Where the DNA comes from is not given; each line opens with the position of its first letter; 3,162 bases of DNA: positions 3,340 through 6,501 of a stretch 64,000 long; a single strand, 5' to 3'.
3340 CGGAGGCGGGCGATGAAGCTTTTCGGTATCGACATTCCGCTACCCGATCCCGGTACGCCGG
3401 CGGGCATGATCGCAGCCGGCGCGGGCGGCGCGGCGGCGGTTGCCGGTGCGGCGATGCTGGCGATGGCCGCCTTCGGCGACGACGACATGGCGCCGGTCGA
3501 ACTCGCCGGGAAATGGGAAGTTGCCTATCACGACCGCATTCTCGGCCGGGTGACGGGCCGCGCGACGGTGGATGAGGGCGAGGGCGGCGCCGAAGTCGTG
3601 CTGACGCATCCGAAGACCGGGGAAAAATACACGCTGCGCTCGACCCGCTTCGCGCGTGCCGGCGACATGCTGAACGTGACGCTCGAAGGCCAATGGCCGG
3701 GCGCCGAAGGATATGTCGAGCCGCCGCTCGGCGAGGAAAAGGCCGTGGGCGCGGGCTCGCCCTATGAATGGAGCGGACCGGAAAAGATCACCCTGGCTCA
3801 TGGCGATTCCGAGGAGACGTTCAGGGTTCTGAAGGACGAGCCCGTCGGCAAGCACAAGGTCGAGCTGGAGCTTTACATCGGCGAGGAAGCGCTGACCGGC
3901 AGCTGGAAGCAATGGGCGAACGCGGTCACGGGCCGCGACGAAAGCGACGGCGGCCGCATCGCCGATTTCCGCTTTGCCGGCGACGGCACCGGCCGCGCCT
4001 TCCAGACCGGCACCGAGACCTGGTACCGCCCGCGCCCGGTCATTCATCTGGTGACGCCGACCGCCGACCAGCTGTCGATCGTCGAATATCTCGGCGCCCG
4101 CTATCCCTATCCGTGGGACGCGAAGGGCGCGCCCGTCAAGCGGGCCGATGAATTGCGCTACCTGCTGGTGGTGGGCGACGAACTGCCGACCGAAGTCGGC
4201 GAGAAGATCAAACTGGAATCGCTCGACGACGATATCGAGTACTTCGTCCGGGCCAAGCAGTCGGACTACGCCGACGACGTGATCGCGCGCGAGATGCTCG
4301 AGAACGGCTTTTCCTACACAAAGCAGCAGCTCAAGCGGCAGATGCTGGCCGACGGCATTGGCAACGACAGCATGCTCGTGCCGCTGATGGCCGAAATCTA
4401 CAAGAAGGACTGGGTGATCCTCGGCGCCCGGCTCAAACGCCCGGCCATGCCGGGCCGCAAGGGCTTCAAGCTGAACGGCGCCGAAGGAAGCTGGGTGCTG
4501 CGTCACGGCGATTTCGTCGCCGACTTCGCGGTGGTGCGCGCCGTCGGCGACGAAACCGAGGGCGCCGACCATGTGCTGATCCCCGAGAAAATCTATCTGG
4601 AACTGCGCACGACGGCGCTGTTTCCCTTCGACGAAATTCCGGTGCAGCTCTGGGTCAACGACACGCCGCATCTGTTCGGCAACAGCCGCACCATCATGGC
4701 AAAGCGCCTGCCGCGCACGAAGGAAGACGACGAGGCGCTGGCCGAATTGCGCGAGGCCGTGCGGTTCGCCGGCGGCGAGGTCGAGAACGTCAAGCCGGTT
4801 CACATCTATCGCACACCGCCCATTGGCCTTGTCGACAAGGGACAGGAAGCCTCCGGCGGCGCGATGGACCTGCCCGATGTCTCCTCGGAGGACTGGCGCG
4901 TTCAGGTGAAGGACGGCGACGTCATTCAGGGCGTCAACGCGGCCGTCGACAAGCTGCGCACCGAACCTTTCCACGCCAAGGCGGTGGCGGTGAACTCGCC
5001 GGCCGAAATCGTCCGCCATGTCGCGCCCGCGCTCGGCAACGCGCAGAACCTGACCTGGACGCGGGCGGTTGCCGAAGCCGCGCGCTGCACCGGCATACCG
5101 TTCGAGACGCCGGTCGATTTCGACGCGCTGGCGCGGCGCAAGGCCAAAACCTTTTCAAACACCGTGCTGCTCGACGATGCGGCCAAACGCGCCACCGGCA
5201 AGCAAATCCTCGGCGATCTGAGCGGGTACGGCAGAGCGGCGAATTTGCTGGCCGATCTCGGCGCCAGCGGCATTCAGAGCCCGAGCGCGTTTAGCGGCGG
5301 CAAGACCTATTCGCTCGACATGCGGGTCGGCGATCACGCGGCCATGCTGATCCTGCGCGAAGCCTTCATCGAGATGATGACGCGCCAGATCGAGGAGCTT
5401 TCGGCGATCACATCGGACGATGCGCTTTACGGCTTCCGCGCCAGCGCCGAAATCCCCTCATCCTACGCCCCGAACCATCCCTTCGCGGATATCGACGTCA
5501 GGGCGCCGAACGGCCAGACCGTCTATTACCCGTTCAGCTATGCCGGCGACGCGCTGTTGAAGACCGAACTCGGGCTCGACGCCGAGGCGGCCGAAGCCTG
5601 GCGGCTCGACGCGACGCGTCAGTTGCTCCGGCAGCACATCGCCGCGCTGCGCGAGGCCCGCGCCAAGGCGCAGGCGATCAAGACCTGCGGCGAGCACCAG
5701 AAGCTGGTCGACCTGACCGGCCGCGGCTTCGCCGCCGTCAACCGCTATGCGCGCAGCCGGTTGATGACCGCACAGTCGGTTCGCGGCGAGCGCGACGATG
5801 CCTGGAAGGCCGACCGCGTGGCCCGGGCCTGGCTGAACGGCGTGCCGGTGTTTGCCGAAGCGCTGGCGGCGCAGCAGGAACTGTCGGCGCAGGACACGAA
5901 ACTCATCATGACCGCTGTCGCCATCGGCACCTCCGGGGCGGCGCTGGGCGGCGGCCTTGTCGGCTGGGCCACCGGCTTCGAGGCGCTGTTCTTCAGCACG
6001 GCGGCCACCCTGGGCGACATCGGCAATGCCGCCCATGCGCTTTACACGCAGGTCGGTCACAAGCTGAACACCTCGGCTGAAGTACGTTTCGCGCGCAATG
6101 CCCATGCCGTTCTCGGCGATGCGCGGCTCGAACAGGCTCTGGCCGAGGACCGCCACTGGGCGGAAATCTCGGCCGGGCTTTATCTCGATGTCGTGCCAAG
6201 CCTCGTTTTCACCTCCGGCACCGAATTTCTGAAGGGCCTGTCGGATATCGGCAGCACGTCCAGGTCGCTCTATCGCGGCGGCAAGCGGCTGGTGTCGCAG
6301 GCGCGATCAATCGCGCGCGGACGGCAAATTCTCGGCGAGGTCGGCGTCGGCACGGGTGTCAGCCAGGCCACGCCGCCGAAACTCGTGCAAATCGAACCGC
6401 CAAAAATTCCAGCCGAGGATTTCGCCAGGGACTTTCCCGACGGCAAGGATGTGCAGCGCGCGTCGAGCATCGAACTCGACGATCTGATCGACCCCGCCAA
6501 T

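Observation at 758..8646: Orphan three-gene envelope operon: OmpA-anchor, 509-aa secreted protein and 1764-aa membrane protein with no recognisable families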

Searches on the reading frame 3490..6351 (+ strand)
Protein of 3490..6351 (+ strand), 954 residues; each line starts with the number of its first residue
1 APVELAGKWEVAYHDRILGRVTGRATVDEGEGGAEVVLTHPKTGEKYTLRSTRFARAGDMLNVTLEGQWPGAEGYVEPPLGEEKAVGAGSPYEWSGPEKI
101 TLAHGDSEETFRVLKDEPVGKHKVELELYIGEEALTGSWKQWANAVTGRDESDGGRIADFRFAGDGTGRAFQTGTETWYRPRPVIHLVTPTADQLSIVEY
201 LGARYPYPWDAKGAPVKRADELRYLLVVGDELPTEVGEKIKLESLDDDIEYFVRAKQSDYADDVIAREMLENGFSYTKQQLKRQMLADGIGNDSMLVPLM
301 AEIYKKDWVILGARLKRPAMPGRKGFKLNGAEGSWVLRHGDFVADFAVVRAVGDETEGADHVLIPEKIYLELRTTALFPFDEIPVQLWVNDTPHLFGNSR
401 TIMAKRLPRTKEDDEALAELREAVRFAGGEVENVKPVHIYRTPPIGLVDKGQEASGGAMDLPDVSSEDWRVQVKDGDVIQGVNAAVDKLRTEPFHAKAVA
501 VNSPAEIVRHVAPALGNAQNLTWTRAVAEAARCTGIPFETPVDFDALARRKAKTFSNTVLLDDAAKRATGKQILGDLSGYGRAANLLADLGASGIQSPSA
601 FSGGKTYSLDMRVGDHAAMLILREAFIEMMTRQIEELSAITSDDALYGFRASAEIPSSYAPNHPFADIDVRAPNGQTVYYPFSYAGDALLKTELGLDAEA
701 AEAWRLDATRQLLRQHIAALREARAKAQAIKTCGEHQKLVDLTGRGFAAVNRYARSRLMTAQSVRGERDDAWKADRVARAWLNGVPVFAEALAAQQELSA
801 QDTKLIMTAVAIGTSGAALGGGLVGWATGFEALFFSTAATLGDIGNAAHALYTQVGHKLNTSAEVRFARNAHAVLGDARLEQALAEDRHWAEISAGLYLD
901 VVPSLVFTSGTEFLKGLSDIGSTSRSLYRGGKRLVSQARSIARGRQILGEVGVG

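Call 43: find_homologous_proteins(query=A6, max_evalue=0.01)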
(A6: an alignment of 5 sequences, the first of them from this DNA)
Query A6 (5 sequences) (804 aa, profile of the alignment): 2 proteins with E <= 0.01 among 8000 candidates.
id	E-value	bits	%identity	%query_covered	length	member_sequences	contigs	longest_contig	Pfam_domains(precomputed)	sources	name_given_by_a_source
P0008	1.3e-210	720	90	52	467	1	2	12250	-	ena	-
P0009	5.8e-52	195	77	19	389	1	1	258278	-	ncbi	-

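Call 49: predict_structure(alignment_id=A7)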
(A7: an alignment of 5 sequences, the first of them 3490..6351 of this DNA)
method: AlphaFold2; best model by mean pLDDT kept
length: 954 residues; sequences in the alignment: 5
mean_pLDDT: 50.6   pTM: 0.32
mean pLDDT of the five models: 50.6, 48.5, 45.7, 45.2, 43.8
residues with pLDDT >= 90: 0; 70-90: 204; 50-70: 270; < 50: 480
segments of 3 or more residues with pLDDT < 50: 72-120, 144-169, 193-221, 338-359, 449-468, 486-495, 503-521, 555-609, 651-668, 680-689, 742-954
pLDDT, mean of each block of 10 residues (from residue 1): 71 70 81 82 75 85 80 37 31 34 33 37 79 80 47 41 46 76 75 39 27 36 76 73 78 83 78 77 61 70 84 65 70 59 24 30 55 63 70 60 70 72 70 69 58 31 41 67 50 52 45 34 60 66 58 44 30 31 33 27 34 59 55 59 59 39 46 56 46 60 66 62 64 61 37 27 22 26 29 28 26 28 32 32 29 26 27 28 31 26 27 32 26 30 33 27
secondary structure, 60 per line:
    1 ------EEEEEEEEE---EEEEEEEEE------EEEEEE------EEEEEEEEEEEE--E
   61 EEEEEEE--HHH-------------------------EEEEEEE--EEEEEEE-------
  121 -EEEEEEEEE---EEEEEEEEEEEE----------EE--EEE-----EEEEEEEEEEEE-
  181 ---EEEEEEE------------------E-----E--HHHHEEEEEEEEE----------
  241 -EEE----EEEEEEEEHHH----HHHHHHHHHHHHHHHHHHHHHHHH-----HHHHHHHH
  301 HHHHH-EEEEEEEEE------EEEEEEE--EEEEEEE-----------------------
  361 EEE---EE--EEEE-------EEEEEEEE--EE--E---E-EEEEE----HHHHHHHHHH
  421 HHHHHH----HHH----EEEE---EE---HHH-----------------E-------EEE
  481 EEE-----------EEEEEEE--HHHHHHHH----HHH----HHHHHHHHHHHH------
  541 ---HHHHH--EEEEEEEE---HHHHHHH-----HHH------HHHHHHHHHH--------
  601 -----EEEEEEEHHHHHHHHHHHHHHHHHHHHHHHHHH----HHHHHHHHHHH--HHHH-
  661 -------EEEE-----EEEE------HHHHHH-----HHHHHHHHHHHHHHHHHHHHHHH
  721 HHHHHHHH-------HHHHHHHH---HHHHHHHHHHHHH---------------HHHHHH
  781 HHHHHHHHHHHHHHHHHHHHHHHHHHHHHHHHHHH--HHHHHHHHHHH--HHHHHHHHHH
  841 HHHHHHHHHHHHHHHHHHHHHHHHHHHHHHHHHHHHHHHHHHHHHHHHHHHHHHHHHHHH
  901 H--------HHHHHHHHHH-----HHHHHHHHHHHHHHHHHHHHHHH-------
elements in order (helices of 4 or more, strands of 3 or more residues): E7-15 E19-27 E34-39 E46-57 E60-67 E98-104 E107-113 E122-130 E134-145 E160-162 E168-179 E184-190 H218-221 E222-230 E242-244 E249-256 H264-287 H293-305 E307-315 E322-328 E331-337 E361-363 E371-374 E382-389 E402-406 H411-426 E438-441 E478-483 E495-501 H504-511 H523-534 H544-548 E551-558 H562-568 H583-592 E606-612 H613-638 H643-653 H656-659 E668-671 E677-680 H687-692 H698-728 H736-743 H747-759 H775-815 H818-828 H831-901 H910-919 H925-947

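Call 85: fold_search(model_id=the predicted structure, library=pdb)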
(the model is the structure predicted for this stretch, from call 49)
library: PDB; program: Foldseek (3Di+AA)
matches with E <= 10: 764; with E <= 0.001: 2
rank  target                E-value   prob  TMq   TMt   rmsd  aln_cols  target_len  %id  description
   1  1jju_A                1.2e-07  1.00  0.09  0.17  22.0       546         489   11  Structure of a Quinohemoprotein Amine Dehydrogenase with a Unique Redox Cofactor and Highly Unusual Crosslinking (released 2001-12-12)
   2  9ijj_E                4.8e-04  0.30  0.07  0.10  25.6       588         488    8  In situ structure of the central apparatus in mouse sperm axoneme. (released 2025-06-04)
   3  8x18_A                9.5e-03  0.18  0.06  0.10  23.6       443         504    8  Xanthomonas campestris pv. campestris OpgD mutant-D379N with beta-1,2-glucan (released 2024-11-06)
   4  1txk_B                1.6e-02  0.35  0.08  0.14  24.2       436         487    8  Crystal structure of Escherichia coli OpgG (released 2004-09-07)
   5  1wub                  1.7e-02  0.77  0.08  0.29  11.7       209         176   10  Crystal structure of the polyisoprenoid-binding protein, TT1927b, from Thermus thermophilus HB8 (released 2004-12-21)
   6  2lfu_MODEL_1_A        2.0e-02  0.99  0.09  0.40   5.7       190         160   12  The structure of a N. meningitides protein targeted for vaccine development (released 2011-10-19)
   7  6imm_N                2.3e-02  0.35  0.07  0.15  21.9       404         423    8  Cryo-EM structure of an alphavirus, Sindbis virus (released 2019-03-13)
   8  8dun_A                2.4e-02  0.33  0.07  0.15  22.5       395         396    8  Cryo-EM Structure of Antibody SKW11 in complex with Western Equine Encephalitis Virus spike (local refinement from VLP (released 2023-07-05)
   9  7n34                  2.7e-02  1.00  0.08  0.56   6.7       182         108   10  Structure of Yersinia aleksiciae Cap15 cyclic dinucleotide receptor, crystal form 1 (released 2021-11-17)
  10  6hdt_B                3.3e-02  0.99  0.08  0.49   8.3       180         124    8  crystal structure of short afifavidin - biotin complex (released 2018-11-14)
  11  8bdd_A                3.4e-02  0.08  0.06  0.07  18.1       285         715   10  Crystal structure of Bacteroides ovatus CP926 PL17 alginate lyase (released 2023-08-30)
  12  1rer_A                3.6e-02  0.21  0.09  0.17  27.5       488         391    9  Crystal structure of the homotrimer of fusion glycoprotein E1 from Semliki Forest Virus. (released 2004-01-27)
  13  7sqc_2A               3.8e-02  0.10  0.08  0.10  43.2       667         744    8  Ciliary C1 central pair apparatus isolated from Chlamydomonas reinhardtii (released 2022-04-13)
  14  4bbo_A                4.0e-02  0.99  0.10  0.58   4.9       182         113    8  Crystal structure of core-bradavidin (released 2013-10-16)
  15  9yz4_B                4.0e-02  0.75  0.08  0.12  10.6       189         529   13  Neisseria gonorrhoeae Transferrin Binding Protein A in complex with Transferrin Binding Protein B and transferrin (iro (released 2026-03-04)
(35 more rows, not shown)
